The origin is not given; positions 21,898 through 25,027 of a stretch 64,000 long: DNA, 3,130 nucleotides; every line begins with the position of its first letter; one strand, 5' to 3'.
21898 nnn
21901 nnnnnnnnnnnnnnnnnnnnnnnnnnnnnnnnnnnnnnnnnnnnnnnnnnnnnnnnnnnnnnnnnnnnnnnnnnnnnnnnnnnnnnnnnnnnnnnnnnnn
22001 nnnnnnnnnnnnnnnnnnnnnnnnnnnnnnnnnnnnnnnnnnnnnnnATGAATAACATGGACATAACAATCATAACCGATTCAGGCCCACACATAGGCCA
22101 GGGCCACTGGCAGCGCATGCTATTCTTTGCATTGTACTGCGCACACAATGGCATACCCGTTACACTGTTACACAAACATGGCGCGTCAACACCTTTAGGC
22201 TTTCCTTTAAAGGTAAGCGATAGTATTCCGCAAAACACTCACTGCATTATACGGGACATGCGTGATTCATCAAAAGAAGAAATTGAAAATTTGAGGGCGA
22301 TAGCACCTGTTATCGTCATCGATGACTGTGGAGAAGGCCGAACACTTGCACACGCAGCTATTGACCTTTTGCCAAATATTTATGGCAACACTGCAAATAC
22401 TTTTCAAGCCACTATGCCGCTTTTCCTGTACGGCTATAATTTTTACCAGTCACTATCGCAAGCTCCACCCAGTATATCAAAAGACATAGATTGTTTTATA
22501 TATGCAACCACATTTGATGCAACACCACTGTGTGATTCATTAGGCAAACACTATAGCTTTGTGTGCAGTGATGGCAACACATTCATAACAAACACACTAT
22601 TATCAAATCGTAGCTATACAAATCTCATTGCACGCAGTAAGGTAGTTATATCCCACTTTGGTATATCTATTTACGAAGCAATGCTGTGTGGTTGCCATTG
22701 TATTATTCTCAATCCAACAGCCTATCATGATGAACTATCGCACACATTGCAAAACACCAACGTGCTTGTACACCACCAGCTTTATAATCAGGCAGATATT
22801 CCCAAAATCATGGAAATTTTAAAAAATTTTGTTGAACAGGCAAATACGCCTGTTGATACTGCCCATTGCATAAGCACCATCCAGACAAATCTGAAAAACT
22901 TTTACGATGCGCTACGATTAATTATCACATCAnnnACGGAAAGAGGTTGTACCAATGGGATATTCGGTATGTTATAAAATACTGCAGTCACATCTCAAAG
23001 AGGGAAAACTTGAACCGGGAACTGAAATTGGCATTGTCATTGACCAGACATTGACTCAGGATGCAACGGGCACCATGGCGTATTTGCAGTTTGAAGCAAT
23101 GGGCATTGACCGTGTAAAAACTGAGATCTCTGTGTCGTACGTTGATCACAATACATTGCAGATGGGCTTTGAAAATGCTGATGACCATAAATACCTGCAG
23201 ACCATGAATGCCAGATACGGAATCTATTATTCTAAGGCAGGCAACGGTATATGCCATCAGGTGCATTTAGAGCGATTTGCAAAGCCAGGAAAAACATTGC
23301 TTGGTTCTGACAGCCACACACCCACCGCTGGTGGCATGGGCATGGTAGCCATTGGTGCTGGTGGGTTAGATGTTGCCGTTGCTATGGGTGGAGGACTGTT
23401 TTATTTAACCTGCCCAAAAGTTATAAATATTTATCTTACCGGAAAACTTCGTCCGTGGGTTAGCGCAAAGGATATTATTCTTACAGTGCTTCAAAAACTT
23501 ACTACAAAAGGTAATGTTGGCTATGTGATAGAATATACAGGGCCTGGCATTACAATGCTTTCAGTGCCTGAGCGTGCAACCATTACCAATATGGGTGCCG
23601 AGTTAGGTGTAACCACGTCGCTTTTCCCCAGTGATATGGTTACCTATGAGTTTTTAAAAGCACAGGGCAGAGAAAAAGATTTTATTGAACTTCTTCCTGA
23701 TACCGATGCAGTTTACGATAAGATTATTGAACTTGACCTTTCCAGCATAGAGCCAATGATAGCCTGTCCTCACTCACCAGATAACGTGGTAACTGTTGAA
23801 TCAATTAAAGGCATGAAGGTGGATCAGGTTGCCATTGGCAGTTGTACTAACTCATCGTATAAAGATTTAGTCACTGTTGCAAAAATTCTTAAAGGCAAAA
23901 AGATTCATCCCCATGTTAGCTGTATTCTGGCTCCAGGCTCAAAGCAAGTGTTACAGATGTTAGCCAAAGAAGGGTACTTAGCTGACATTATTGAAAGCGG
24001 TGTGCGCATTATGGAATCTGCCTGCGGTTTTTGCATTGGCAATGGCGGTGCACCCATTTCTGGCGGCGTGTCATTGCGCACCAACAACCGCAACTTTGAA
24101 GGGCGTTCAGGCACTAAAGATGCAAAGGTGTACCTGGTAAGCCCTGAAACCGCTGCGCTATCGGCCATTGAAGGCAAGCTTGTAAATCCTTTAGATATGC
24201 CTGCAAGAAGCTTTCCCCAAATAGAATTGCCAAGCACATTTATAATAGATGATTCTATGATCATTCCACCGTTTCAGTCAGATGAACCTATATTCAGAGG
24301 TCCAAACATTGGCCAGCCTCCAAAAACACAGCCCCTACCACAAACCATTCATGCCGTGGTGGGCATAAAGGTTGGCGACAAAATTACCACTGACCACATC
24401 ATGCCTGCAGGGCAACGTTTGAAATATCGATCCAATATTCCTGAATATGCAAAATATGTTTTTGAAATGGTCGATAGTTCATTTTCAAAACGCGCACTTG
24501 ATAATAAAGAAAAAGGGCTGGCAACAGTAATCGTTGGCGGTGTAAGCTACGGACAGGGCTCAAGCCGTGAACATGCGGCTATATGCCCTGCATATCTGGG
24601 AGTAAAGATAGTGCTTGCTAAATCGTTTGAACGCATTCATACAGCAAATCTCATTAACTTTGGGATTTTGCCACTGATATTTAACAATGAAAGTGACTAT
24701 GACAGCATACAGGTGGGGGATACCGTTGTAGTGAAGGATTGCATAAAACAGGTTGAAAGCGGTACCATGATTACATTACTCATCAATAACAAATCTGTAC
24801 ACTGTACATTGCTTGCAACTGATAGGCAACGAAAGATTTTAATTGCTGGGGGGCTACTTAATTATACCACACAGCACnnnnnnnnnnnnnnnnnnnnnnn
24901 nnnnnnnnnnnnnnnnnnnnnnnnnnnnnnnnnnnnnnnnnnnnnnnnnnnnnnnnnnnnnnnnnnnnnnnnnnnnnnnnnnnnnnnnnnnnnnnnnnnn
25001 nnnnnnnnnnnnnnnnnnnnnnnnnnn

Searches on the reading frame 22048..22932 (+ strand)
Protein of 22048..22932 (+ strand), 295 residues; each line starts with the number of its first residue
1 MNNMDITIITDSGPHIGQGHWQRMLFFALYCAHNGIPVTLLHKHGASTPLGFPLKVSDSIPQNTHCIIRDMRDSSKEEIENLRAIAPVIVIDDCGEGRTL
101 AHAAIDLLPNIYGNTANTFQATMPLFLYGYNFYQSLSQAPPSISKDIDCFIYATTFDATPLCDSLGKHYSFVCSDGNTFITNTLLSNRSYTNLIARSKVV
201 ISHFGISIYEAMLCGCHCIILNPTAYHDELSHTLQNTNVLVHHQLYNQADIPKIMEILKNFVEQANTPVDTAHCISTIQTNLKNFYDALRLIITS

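Call 41: search_protein_families(library=pfam, proteins=[window:22048-22932:+], max_evalue=0.01)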
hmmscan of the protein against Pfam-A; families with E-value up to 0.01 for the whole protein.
window:22048-22932:+ (295 aa): 1 family
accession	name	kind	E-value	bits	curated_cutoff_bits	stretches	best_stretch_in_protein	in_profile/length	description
PF00534.26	Glycos_transf_1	-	0.0042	17.1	26.4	0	202-234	103-135/172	Glycosyl transferases group 1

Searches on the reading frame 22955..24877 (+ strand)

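Call 41: search_protein_families(library=pfam, proteins=[window:22955-24877:+], max_evalue=0.01)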
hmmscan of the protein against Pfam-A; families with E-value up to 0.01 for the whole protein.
window:22955-24877:+ (641 aa): 4 families
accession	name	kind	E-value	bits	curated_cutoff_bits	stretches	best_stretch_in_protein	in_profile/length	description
PF00330.25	Aconitase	-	1.6e-114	383.9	28.7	2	8-283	2-305/463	Aconitase family (aconitate hydratase)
PF00694.25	Aconitase_C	-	2.5e-21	76.8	22.8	1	508-578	60-130/131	Aconitase C-terminal domain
PF04412.18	AcnX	-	1.2e-05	24.7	31.5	1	285-359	287-359/400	Aconitase X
PF06434.19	Aconitase_2_N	-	0.00021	21.5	27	1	471-612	4-136/204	Aconitate hydratase 2 N-terminus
